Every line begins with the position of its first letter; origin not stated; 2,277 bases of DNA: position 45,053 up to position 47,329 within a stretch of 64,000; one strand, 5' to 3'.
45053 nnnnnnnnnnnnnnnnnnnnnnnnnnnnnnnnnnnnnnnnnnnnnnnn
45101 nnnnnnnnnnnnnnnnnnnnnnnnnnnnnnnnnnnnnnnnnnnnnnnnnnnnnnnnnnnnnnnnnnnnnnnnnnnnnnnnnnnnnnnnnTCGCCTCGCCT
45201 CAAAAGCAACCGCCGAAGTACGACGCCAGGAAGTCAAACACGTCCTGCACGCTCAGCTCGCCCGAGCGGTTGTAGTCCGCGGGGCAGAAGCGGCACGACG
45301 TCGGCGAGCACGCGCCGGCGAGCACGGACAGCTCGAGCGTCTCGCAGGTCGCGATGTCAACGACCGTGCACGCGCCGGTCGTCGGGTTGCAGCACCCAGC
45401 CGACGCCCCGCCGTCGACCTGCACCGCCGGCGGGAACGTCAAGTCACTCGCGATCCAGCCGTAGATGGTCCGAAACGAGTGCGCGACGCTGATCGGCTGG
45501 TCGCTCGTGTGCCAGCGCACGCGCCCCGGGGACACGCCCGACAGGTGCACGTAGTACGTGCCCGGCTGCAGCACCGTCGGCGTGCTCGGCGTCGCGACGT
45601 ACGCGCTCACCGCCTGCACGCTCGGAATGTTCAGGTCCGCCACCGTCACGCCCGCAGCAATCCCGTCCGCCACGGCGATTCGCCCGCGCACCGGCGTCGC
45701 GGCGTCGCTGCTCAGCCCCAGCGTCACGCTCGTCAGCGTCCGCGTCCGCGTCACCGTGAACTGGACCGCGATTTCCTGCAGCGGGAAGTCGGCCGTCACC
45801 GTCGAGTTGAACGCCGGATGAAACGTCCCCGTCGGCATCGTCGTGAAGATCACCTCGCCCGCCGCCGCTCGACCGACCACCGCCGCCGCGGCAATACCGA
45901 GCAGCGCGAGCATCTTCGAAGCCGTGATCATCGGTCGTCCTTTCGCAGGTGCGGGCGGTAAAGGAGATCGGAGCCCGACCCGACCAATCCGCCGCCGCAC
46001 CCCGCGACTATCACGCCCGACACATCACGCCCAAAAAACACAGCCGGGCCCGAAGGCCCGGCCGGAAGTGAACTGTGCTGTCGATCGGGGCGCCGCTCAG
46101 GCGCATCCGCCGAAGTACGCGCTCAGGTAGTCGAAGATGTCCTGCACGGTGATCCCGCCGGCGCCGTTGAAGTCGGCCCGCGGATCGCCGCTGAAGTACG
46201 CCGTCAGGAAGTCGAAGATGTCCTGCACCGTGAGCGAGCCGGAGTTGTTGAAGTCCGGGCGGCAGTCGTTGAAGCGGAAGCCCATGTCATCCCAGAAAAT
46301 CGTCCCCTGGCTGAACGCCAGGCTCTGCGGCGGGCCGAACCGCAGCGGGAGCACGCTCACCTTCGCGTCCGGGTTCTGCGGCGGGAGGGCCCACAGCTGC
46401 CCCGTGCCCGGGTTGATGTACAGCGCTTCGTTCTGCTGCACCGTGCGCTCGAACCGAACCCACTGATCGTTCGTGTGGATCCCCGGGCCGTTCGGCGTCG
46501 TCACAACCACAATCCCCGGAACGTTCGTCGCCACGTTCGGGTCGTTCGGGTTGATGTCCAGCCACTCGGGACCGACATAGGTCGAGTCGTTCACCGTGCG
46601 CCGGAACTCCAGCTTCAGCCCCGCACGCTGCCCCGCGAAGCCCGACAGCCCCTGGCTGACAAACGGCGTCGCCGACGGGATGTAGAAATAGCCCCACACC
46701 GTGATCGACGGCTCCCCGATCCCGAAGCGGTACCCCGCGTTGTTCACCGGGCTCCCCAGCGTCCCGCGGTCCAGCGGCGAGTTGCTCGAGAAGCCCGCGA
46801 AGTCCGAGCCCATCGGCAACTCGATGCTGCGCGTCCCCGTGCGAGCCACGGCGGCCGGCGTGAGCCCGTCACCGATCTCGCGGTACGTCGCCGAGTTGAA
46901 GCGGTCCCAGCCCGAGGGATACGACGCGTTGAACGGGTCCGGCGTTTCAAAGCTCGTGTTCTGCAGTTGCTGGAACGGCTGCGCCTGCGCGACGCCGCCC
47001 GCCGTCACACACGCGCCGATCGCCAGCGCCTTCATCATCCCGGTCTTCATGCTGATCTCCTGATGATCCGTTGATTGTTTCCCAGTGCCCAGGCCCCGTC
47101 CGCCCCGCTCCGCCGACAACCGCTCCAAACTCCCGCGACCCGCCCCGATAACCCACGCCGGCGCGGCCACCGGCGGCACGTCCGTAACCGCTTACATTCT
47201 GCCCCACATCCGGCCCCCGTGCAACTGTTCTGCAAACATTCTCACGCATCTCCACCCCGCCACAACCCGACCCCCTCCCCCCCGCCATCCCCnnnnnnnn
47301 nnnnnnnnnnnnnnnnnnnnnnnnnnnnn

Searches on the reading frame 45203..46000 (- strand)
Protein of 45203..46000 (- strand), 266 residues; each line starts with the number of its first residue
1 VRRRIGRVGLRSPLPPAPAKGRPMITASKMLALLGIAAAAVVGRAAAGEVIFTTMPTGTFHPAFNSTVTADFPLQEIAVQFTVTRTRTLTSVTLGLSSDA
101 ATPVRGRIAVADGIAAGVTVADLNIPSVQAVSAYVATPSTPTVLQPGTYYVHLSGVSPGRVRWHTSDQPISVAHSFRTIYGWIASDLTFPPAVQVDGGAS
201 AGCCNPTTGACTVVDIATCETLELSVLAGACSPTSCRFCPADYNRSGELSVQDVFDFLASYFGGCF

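Call 7: search_protein_families(library=ncbifam, proteins=[window:45203-46000:-], max_evalue=0.01)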
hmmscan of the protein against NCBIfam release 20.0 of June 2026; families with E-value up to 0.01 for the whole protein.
window:45203-46000:- (266 aa): 1 family
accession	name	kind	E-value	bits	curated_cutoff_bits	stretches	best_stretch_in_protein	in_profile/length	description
NF041539.1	choice_anch_R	domain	8.7e-09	35.5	30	1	75-168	18-117/155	choice-of-anchor R domain-containing protein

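Call 8: search_protein_families(library=pfam, proteins=[window:45203-46000:-], max_evalue=0.01)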
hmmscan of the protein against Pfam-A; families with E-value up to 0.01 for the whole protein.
window:45203-46000:- (266 aa): 0 families

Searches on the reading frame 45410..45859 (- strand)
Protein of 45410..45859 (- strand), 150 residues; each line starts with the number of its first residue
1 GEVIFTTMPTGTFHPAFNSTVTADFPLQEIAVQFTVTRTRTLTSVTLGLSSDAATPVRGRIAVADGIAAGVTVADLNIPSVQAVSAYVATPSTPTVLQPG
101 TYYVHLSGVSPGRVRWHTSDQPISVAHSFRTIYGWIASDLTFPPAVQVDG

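Call 70: find_homologous_proteins(query=window:45410-45859:-, max_evalue=0.001)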
Query seq(150 aa) (150 aa): 1 proteins with E <= 0.001 among 99 candidates.
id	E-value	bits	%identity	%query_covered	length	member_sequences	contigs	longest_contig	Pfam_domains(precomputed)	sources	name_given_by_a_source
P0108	1.3e-89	316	100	100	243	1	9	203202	-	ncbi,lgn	-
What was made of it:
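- Tried and rejected: The last large protein search, using the choice-of-anchor R region of p4, returned only p4 itself (call 70).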

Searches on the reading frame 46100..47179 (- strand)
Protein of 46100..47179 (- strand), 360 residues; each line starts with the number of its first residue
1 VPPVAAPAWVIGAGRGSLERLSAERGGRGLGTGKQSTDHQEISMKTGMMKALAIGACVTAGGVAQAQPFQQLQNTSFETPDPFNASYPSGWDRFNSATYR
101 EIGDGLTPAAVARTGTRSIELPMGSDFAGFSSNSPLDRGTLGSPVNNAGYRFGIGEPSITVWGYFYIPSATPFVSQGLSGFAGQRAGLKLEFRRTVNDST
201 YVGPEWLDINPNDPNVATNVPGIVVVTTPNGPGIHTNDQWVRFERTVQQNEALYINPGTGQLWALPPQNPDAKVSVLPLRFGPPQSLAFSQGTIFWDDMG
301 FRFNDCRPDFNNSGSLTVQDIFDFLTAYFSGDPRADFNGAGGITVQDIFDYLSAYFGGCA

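Call 7: search_protein_families(library=ncbifam, proteins=[window:46100-47179:-], max_evalue=0.01)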
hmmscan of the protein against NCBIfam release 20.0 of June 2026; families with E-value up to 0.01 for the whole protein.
window:46100-47179:- (360 aa): 1 family
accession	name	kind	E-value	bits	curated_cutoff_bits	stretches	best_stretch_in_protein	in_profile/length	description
NF041540.1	dockerin_GC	domain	7.2e-11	42.3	29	1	306-359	1-67/67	GC-type dockerin domain-anchored protein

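Call 8: search_protein_families(library=pfam, proteins=[window:46100-47179:-], max_evalue=0.01)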
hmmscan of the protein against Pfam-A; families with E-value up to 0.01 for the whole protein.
window:46100-47179:- (360 aa): 0 families

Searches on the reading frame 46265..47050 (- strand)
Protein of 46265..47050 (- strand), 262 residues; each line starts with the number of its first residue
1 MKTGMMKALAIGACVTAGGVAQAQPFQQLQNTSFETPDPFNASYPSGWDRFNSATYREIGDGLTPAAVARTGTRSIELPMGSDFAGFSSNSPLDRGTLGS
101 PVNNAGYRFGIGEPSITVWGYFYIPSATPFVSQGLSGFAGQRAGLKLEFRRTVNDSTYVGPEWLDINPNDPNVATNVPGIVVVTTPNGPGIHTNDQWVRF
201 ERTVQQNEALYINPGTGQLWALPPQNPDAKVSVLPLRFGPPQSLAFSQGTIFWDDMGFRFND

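Call 80: search_solved_structures(query=window:46265-47050:-, max_evalue=1)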
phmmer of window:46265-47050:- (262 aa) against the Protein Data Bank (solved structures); distinct sequences matched with E-value up to 1: 0.
